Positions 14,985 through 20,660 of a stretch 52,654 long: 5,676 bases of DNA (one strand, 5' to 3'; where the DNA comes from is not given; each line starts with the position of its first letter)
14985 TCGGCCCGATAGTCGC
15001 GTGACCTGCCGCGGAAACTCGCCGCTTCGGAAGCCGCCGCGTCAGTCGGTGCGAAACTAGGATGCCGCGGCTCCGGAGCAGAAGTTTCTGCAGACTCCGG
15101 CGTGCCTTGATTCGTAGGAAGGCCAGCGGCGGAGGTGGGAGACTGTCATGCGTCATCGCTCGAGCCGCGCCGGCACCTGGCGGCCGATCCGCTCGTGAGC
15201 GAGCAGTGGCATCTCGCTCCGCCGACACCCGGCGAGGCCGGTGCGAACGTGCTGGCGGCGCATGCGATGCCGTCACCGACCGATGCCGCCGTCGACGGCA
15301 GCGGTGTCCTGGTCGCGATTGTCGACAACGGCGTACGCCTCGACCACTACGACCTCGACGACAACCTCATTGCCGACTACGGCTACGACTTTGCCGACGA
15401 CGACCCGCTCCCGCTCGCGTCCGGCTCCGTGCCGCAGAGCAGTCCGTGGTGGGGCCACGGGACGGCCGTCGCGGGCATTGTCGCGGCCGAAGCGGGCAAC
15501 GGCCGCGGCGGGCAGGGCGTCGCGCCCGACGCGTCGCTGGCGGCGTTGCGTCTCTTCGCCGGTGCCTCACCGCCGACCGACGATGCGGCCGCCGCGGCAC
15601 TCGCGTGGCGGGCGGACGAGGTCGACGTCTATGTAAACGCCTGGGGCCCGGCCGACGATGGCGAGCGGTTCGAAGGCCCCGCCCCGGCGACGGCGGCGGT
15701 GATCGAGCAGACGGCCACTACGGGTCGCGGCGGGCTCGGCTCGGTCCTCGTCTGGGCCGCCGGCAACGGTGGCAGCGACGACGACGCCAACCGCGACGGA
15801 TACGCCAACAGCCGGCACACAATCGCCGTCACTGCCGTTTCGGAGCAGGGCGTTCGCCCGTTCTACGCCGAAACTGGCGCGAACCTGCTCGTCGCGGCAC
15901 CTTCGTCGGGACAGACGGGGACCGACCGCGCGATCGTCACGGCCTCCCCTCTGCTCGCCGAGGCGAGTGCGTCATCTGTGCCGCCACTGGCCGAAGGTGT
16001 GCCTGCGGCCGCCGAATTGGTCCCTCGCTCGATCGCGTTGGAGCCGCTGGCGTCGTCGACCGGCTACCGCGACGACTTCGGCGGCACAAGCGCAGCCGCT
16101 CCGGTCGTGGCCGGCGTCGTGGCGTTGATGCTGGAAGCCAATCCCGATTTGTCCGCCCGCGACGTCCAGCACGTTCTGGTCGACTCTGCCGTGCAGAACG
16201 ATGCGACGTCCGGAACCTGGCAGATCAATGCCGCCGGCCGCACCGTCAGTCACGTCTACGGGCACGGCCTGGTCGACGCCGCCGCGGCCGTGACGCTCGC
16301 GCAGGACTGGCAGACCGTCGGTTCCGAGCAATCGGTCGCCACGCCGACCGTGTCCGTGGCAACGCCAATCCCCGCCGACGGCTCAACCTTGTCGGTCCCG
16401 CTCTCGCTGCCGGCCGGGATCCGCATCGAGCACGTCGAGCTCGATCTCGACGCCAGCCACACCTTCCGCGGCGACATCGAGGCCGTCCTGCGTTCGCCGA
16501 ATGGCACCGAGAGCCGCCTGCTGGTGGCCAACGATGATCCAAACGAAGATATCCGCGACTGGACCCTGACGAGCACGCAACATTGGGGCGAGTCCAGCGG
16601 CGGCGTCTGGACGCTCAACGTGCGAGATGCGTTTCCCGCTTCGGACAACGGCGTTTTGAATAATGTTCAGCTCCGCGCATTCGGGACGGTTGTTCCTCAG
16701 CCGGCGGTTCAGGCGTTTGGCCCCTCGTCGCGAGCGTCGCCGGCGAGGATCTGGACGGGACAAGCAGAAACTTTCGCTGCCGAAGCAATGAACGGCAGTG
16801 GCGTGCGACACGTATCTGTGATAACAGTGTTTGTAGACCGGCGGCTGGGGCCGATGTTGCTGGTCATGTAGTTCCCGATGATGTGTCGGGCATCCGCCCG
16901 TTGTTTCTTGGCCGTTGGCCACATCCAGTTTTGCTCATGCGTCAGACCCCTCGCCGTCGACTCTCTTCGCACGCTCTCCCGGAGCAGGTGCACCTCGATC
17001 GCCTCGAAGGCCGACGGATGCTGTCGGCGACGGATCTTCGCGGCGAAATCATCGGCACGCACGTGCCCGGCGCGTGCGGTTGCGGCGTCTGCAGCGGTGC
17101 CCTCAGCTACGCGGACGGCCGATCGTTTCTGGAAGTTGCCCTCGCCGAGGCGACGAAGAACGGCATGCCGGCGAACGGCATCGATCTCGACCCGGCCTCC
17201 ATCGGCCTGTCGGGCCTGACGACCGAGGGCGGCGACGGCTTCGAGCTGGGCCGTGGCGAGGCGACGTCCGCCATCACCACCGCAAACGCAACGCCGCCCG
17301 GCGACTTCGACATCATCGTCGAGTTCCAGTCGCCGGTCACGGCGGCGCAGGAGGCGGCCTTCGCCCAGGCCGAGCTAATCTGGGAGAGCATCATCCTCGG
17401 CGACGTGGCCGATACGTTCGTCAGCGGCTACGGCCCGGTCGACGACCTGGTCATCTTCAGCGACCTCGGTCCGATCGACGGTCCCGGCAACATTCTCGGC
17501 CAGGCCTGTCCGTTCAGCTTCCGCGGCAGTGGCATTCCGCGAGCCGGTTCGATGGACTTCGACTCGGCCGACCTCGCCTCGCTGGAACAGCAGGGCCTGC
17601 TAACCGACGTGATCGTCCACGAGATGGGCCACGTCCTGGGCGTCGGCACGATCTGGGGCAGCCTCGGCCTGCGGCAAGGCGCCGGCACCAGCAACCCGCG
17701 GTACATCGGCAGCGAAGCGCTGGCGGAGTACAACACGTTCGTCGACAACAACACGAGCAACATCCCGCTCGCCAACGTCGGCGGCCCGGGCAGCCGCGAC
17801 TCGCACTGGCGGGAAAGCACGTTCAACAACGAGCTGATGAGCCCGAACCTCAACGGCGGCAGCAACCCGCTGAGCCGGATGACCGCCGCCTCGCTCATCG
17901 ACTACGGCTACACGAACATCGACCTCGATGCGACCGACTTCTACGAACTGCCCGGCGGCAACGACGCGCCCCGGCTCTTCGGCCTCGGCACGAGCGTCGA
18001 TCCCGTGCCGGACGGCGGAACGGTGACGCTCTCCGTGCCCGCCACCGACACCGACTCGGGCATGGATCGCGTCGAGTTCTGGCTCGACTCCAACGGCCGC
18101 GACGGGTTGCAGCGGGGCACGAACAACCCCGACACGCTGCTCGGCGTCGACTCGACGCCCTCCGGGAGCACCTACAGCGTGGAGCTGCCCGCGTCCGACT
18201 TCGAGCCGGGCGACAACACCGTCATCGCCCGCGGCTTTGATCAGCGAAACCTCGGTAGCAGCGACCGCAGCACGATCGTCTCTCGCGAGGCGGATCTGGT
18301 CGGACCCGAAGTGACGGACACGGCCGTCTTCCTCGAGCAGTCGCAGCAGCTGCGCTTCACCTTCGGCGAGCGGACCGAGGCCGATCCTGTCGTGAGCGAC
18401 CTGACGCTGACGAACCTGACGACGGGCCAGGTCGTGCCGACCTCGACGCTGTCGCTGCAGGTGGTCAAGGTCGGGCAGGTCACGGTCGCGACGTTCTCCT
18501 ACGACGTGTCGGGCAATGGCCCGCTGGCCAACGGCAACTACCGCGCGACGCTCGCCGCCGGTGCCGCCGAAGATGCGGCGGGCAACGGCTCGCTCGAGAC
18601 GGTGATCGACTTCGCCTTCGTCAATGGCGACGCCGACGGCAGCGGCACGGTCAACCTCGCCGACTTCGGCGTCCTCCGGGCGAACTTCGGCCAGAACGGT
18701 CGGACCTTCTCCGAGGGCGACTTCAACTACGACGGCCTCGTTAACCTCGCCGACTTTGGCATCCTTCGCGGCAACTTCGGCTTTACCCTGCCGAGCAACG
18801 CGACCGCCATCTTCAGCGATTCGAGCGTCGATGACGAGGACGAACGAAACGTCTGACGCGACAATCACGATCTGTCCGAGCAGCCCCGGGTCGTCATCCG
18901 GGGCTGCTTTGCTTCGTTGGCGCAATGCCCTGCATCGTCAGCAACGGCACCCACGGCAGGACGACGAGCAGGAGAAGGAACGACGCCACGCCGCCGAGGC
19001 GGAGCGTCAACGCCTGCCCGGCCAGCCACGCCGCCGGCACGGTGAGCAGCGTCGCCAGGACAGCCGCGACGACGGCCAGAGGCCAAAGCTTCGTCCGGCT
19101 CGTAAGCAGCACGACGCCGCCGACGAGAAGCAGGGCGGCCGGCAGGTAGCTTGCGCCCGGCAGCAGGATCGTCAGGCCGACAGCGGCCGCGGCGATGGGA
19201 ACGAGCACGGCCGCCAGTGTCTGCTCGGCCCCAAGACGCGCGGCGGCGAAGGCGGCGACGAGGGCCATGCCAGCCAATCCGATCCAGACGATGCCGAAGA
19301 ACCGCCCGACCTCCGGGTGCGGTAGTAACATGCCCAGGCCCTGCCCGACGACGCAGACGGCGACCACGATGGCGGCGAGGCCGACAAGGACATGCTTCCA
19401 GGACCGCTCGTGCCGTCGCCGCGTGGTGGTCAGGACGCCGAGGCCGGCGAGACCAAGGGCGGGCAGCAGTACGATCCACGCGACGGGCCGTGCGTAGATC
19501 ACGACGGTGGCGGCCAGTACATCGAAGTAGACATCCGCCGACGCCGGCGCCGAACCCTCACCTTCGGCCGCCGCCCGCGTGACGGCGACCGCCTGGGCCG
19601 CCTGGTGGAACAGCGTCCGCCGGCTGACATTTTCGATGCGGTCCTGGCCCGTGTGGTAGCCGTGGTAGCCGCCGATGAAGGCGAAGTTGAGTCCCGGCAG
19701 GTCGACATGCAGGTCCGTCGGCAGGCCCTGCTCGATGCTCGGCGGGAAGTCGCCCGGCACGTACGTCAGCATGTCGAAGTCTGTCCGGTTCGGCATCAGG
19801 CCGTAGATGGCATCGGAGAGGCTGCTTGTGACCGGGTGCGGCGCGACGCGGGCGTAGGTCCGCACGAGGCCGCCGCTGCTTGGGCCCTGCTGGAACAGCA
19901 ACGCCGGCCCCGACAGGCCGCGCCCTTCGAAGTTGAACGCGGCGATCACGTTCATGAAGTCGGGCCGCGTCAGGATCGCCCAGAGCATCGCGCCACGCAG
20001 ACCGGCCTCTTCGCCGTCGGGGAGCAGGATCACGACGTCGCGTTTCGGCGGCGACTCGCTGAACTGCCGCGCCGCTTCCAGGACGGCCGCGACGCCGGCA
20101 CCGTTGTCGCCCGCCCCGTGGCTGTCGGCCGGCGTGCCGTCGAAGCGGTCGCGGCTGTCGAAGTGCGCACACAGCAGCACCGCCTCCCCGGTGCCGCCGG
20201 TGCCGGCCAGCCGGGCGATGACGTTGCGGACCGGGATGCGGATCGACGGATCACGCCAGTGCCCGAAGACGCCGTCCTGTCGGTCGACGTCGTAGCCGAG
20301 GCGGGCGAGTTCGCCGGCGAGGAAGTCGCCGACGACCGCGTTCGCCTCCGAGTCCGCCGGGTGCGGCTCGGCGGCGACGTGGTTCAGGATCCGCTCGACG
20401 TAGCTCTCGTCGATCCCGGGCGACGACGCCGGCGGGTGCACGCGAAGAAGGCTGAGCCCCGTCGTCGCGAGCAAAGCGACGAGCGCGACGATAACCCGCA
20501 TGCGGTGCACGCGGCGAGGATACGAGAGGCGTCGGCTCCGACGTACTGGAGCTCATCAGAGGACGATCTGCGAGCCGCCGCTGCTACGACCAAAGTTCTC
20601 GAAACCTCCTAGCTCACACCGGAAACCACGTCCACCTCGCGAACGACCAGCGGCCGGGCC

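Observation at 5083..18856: Five clustered secreted-enzyme genes share a short N-terminal leader L-E-x-R-R-[LMH]-L-[AS] that is neither Sec- nor Tat-like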

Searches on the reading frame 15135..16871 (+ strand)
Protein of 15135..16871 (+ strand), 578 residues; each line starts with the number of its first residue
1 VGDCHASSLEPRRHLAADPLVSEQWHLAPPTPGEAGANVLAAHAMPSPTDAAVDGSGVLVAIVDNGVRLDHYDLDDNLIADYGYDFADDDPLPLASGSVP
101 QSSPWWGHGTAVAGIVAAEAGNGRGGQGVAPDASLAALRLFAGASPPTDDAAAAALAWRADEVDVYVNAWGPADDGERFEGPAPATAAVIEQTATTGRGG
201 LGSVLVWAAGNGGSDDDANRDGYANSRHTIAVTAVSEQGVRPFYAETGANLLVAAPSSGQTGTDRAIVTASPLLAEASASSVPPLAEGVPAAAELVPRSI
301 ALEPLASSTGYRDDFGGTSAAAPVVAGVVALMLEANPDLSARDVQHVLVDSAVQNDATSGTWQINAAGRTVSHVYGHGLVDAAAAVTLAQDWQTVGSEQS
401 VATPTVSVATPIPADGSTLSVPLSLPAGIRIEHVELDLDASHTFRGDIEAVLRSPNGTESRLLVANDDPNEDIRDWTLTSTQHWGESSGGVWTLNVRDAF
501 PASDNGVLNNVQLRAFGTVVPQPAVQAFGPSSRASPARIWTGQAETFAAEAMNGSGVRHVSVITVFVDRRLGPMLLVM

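Call 3: search_protein_families(library=ncbifam, proteins=[window:15135-16871:+], max_evalue=1)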
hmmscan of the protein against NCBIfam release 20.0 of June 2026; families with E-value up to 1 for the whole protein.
window:15135-16871:+ (578 aa): 3 families
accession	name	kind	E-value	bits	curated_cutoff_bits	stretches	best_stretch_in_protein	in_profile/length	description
TIGR03921.1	T7SS_mycosin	equivalog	2e-26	92.9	278.75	1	54-413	11-312/353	type VII secretion-associated serine protease mycosin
NF033595.1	denti_PrtP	equivalog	8.9e-11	41.1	300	2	314-401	438-516/606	dentilisin complex serine proteinase subunit PrtP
TIGR03895.1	protease_PatA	subfamily_domain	0.056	12.2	421.05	1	314-356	158-204/606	PatA/PatG family cyanobactin maturation protease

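Call 4: search_protein_families(library=pfam, proteins=[window:15135-16871:+], max_evalue=0.01)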
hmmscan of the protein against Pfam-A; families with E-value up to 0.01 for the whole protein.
window:15135-16871:+ (578 aa): 2 families
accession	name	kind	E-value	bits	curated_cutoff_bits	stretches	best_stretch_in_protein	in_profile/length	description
PF00082.27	Peptidase_S8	-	1.4e-41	143.1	21.8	1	55-378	1-288/288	Subtilase family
PF01483.27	P_proprotein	-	2.7e-20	72.7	21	1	431-514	1-85/86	Proprotein convertase P-domain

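Call 21: find_homologous_proteins(query=window:15135-16871:+, max_evalue=1e-10)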
Query window:15135-16871:+ (578 aa): 476 proteins with E <= 1e-10 among 8000 candidates; the best 120 are listed.
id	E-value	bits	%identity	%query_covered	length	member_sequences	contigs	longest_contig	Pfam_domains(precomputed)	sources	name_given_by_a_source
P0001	0.0e+0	1261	100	100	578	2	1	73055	PF01483.28,PF00082.28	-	-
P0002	9.8e-121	422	47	88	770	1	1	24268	PF01483.28,PF00082.28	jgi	jgi:subtilisin-like proprotein convertase family protein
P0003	1.6e-111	392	45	88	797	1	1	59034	PF01483.28,PF00082.28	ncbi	ncbi:MAG: S8 family serine peptidase [Planctomycetota bacterium]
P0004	2.2e-111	391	45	88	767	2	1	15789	PF00404.25,PF01483.28,PF00082.28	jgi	jgi:subtilisin-like proprotein convertase family protein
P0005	1.1e-109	386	43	95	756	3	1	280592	PF00404.25,PF01483.28,PF00082.28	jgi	jgi:subtilisin-like proprotein convertase family protein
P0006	1.5e-109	385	45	87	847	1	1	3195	PF04151.22,PF01483.28,PF00353.26,PF00082.28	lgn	-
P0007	2.5e-107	378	43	88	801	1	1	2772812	PF01483.28,PF00082.28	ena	-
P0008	5.4e-107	377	44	88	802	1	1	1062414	PF01483.28,PF00082.28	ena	-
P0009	8.8e-107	376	44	88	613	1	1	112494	PF07589.17,PF01483.28,PF00082.28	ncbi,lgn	-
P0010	3.1e-103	364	42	88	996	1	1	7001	PF13620.13,PF17210.10,PF01483.28,PF00082.28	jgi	jgi:subtilisin-like proprotein convertase family protein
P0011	4.6e-101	357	44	87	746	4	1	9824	PF16470.11,PF01483.28,PF00082.28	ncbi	-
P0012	4.3e-100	354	41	88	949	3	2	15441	PF17210.10,PF01483.28,PF00082.28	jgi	jgi:subtilisin-like proprotein convertase family protein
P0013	9.5e-99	350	43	88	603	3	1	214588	PF01483.28,PF00082.28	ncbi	ncbi:MAG: S8 family peptidase [Elainellaceae cyanobacterium]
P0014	4.3e-97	344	42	87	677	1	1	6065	PF01483.28,PF00353.26,PF00082.28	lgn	-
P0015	7.2e-97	343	42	88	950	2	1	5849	PF00404.25,PF17210.10,PF01483.28,PF00082.28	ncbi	ncbi:MAG TPA: S8 family serine peptidase [Tepidisphaeraceae bacterium]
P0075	7.8e-86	307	41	87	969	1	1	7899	PF17210.10,PF01483.28,PF00082.28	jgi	jgi:subtilisin-like proprotein convertase family protein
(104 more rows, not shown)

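Call 37: search_protein_families(library=ncbifam, proteins=[P0005, P0075, P0002], max_evalue=10)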
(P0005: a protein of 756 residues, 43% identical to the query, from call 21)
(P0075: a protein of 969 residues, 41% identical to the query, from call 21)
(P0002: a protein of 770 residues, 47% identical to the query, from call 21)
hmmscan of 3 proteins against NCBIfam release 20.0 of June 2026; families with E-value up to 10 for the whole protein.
P0005 (756 aa): 6 families
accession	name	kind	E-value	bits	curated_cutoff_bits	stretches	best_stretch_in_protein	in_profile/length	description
TIGR03921.1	T7SS_mycosin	equivalog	1.6e-23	83.4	278.75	2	298-445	151-288/353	type VII secretion-associated serine protease mycosin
NF033595.1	denti_PrtP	equivalog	1.7e-08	33.6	300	1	323-452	390-513/606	dentilisin complex serine proteinase subunit PrtP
NF051851.1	AtpSerPepEprS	equivalog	5.3e-06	24.8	1700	2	152-225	64-142/988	autotransporter serine peptidase EprS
TIGR03895.1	protease_PatA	subfamily_domain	0.0042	15.9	421.05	1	323-413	113-205/606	PatA/PatG family cyanobactin maturation protease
NF049966.1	QH_SP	equivalog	0.015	14.6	165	1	368-410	171-213/219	subtilisin-like serine protease QhpE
NF012209.1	LEPR-8K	domain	0.062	13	17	1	9-22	3-16/24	LEPR-XLL domain-containing protein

P0075 (969 aa): 4 families
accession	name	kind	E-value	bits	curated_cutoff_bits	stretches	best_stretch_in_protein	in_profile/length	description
TIGR03921.1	T7SS_mycosin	equivalog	1.9e-30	106.2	278.75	2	250-349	5-96/353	type VII secretion-associated serine protease mycosin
NF033595.1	denti_PrtP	equivalog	1.8e-10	40.1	300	2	425-589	390-533/606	dentilisin complex serine proteinase subunit PrtP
NF049966.1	QH_SP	equivalog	0.01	15.2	165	2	262-318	2-55/219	subtilisin-like serine protease QhpE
NF040809.1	germ_prot_CspBA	exception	0.085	10.4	1250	2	450-504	419-474/1099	bifunctional germination protease/germinant receptor pseudoprotease CspBA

P0002 (770 aa): 3 families
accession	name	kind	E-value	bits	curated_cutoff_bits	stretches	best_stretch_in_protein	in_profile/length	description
TIGR03921.1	T7SS_mycosin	equivalog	1.9e-26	93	278.75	2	308-468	151-303/353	type VII secretion-associated serine protease mycosin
NF033595.1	denti_PrtP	equivalog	8.3e-09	34.6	300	1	335-482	392-531/606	dentilisin complex serine proteinase subunit PrtP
TIGR03895.1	protease_PatA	subfamily_domain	0.035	12.8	421.05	1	334-425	114-207/606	PatA/PatG family cyanobactin maturation protease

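Call 38: find_encoding_contigs(protein=P0001, flank=10000, max_places=3)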
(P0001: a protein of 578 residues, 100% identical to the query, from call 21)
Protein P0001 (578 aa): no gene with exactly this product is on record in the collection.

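Call 39: find_encoding_contigs(protein=P0005, flank=10000, max_places=3)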
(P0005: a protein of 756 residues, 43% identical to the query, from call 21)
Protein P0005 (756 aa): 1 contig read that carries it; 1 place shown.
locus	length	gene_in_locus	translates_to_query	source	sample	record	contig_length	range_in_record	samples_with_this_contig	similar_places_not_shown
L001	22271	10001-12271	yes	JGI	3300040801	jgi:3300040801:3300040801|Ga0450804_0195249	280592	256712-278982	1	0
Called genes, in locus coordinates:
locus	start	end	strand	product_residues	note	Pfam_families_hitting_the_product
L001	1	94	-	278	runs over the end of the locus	PF01261:AP_endonuc_2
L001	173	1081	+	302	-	PF00696:AA_kinase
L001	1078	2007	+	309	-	PF02729:OTCace_N, PF00185:OTCace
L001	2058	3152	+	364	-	-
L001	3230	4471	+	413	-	PF00438:S-AdoMet_synt_N, PF02772:S-AdoMet_synt_M, PF02773:S-AdoMet_synt_C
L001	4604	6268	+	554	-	PF13185:GAF_2, PF01590:GAF, PF00158:Sigma54_activat, PF14532:Sigma54_activ_2, PF00004:AAA (weak), PF07728:AAA_5, PF25601:AAA_lid_14, PF02954:HTH_8, +1 more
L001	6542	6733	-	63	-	-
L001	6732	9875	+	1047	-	-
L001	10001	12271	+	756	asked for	PF00082:Peptidase_S8, PF00404:Dockerin_1 (faint), PF01483:P_proprotein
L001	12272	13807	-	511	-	PF00478:IMPDH, PF00571:CBS, PF03060:NMO, PF01070:FMN_dh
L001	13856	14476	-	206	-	PF02527:GidB, PF13847:Methyltransf_31 (weak)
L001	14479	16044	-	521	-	PF00117:GATase, PF07722:Peptidase_C26, PF02540:NAD_synthase (weak), PF03054:tRNA_Me_trans (faint), PF00958:GMP_synt_C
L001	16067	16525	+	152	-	PF00383:dCMP_cyt_deam_1, PF14437:MafB19-deam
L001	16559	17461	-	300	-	PF02517:Rce1-like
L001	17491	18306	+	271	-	PF00218:IGPS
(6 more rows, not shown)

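Call 107: predict_structure(alignment_id=A10)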
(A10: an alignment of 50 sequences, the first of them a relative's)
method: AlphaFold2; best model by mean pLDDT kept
length: 578 residues; sequences in the alignment: 50
mean_pLDDT: 83.8   pTM: 0.85
mean pLDDT of the five models: 83.8, 83.1, 82.7, 82.5, 82.2
residues with pLDDT >= 90: 373; 70-90: 84; 50-70: 31; < 50: 90
segments of 3 or more residues with pLDDT < 50: 1-13, 276-286, 288-306, 532-578
pLDDT, mean of each block of 10 residues (from residue 1): 39 65 87 79 74 91 94 94 95 75 83 96 91 97 85 97 96 84 95 98 96 89 92 95 95 90 80 60 47 44 54 92 98 98 98 96 98 98 96 97 98 96 98 98 96 98 95 97 98 97 88 97 69 46 39 38 41 36
secondary structure, 60 per line:
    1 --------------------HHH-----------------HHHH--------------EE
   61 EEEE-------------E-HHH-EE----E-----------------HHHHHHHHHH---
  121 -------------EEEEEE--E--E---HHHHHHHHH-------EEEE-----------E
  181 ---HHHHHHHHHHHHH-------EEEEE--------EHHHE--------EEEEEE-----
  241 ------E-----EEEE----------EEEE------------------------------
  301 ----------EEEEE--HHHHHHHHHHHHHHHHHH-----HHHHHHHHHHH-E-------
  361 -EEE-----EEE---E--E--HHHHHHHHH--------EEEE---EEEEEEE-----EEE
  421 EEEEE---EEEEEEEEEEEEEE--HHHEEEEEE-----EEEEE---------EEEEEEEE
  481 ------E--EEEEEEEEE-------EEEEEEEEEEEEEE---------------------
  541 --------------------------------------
elements in order: H41-44 E59-64 H108-117 E134-139 H149-157 E165-168 H184-196 E204-208 E230-235 E253-256 E267-270 E311-315 H318-335 H341-351 E362-364 E370-372 H382-390 E399-402 E406-412 E418-425 E429-442 E448-453 E459-463 E473-480 E490-498 E506-519

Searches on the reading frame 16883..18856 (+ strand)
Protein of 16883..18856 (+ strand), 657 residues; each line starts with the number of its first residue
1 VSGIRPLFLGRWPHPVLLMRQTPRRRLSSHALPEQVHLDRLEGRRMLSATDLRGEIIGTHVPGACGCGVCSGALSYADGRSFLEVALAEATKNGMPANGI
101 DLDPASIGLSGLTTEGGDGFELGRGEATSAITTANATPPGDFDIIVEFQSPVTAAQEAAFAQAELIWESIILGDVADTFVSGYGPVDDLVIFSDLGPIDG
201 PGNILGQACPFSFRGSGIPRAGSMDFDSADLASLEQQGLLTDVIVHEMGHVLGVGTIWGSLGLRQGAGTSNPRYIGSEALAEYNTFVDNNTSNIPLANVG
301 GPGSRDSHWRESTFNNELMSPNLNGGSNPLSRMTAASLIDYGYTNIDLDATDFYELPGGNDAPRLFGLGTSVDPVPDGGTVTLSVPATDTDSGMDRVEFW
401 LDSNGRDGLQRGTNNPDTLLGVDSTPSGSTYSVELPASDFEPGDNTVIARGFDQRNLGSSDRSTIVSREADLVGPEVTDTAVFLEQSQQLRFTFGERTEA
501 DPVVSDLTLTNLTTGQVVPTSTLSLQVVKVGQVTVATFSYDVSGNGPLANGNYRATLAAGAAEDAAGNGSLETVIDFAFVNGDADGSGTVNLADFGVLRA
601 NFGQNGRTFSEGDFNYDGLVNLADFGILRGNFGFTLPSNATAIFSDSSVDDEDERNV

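Call 3: search_protein_families(library=ncbifam, proteins=[window:16883-18856:+], max_evalue=1)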
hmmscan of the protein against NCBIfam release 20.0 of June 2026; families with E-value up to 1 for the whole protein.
window:16883-18856:+ (657 aa): 3 families
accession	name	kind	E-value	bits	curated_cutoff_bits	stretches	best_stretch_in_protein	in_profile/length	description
NF038122.1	metallo_LGF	subfamily_domain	0.00037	20.6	80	1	241-333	144-260/274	NF038122 family metalloprotease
NF047446.1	barrel_OmpL47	domain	0.0024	18.3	40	1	380-404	4-27/68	OmpL47-type beta-barrel domain-containing protein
NF011311.0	PRK14722.1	equivalog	0.087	11.8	777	1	317-385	141-210/374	flagellar biosynthesis regulator FlhF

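Call 4: search_protein_families(library=pfam, proteins=[window:16883-18856:+], max_evalue=0.01)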
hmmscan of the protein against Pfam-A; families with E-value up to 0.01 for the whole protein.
window:16883-18856:+ (657 aa): 4 families
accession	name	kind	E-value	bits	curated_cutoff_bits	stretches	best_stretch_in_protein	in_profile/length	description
PF01457.22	Peptidase_M8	-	7.4e-09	35.3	21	1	188-349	166-330/529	Leishmanolysin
PF17957.7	Big_7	-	5.4e-05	24.2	24.1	1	375-446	14-67/70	Bacterial Ig domain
PF00413.30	Peptidase_M10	-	0.00067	20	24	1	194-254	63-122/159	Matrixin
PF00036.39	EF-hand_1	-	0.0061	16.5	25.4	0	575-596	2-23/29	EF hand domain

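Call 22: find_encoding_contigs(protein=window:16883-18856:+, flank=10000, max_places=6)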
Protein window:16883-18856:+ (657 aa): no gene with exactly this product is on record in the collection.

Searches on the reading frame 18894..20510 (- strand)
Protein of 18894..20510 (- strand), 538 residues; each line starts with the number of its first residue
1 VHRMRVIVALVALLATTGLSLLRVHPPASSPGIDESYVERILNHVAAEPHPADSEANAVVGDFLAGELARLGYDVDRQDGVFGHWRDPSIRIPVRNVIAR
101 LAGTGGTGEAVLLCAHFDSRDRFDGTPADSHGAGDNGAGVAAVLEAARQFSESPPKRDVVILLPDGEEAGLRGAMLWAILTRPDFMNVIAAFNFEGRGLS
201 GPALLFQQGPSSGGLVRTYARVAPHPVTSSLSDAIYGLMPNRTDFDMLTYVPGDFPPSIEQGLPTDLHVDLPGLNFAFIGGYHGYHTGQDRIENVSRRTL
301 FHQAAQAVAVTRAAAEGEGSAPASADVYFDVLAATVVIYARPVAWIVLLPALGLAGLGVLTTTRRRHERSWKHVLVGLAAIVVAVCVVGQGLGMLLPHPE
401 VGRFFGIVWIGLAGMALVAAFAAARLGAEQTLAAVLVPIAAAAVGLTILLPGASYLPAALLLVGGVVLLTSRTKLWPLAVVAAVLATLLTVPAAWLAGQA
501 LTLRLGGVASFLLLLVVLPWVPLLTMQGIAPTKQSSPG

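Call 15: search_protein_families(library=pfam, proteins=[window:18894-20510:-], max_evalue=0.001)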
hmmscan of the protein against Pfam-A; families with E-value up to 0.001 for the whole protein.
window:18894-20510:- (538 aa): 1 family
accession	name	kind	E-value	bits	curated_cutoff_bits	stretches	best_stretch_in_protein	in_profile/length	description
PF04389.22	Peptidase_M28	-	6.4e-33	114.6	21.3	1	96-307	1-189/193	Peptidase family M28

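Call 34: search_protein_families(library=ncbifam, proteins=[window:18894-20510:-], max_evalue=0.001)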
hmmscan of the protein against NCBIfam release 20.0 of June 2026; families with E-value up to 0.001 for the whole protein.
window:18894-20510:- (538 aa): 0 families
